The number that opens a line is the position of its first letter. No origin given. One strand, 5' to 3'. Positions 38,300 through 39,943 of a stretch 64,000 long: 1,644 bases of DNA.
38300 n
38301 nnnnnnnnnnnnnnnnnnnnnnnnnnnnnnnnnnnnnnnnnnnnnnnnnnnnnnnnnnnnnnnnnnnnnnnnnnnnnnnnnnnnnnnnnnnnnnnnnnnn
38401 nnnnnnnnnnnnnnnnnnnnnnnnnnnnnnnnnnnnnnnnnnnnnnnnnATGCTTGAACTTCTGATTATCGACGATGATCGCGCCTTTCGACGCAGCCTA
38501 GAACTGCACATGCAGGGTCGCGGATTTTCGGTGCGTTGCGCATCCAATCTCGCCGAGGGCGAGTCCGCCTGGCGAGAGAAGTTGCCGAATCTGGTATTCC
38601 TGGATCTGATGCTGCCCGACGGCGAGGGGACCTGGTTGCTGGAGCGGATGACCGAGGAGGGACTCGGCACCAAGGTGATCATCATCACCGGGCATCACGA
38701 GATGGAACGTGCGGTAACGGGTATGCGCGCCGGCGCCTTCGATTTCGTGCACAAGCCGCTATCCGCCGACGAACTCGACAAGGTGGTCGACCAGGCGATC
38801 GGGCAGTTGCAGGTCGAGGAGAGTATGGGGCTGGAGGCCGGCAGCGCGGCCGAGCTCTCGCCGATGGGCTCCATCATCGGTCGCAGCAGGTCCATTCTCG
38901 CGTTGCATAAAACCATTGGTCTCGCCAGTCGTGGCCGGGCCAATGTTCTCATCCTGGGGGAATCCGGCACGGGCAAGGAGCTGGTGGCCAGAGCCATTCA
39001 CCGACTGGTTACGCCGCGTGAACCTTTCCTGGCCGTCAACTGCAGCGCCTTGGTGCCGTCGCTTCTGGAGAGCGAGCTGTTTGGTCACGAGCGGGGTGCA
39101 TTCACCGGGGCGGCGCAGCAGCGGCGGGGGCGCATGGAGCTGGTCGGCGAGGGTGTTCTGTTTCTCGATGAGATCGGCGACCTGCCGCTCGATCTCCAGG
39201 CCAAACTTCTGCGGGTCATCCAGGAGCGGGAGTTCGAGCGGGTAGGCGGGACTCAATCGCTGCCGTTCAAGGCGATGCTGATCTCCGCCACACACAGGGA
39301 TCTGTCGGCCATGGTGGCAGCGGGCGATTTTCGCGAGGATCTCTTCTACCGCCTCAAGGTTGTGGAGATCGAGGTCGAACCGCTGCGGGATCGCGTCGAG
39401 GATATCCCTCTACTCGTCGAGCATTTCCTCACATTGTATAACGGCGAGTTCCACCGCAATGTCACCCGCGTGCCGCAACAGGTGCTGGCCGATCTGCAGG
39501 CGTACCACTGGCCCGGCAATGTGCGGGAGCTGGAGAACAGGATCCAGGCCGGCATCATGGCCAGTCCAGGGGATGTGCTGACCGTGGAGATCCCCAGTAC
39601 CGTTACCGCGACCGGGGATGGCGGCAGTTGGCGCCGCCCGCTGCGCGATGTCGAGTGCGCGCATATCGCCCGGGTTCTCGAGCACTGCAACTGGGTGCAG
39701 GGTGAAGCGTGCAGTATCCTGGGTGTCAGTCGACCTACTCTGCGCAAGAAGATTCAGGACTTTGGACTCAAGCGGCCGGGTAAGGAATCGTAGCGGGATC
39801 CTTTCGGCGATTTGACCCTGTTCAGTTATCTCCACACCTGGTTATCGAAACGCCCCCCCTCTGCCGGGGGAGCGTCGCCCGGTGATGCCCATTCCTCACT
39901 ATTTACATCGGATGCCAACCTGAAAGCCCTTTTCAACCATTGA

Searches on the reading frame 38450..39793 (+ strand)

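Call 50: search_protein_families(library=pfam, proteins=[window:38450-39793:+], max_evalue=0.001)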
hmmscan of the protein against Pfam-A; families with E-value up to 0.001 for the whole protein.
window:38450-39793:+ (447 aa): 9 families
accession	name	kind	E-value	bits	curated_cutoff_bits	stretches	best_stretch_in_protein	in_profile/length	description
PF00158.32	Sigma54_activat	-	7.7e-63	211.6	20.2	1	142-308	1-168/168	Sigma-54 interaction domain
PF00072.30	Response_reg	-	1.4e-23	83.6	30.2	1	5-113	2-110/111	Response regulator receiver domain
PF25601.1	AAA_lid_14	-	1.2e-20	73.5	27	1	313-380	1-68/87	AAA+ ATPase lid domain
PF14532.12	Sigma54_activ_2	-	4.7e-19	69.4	25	1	143-312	1-138/138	Sigma-54 interaction domain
PF02954.25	HTH_8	-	7.6e-12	45.2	22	1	398-437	2-41/42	Bacterial regulatory protein, Fis family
PF07728.20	AAA_5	-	1.5e-08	35.2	22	1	165-275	1-108/139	AAA domain (dynein-related subfamily)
PF01078.27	Mg_chelatase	-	2.8e-07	30.6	20.3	1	154-280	13-155/207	Magnesium chelatase, subunit ChlI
PF00004.35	AAA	-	4.4e-05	24.4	21.2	1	166-263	1-98/131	ATPase family associated with various cellular activities (AAA)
PF13191.12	AAA_16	-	5.4e-05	24.2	32.6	1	143-217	3-85/167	AAA ATPase domain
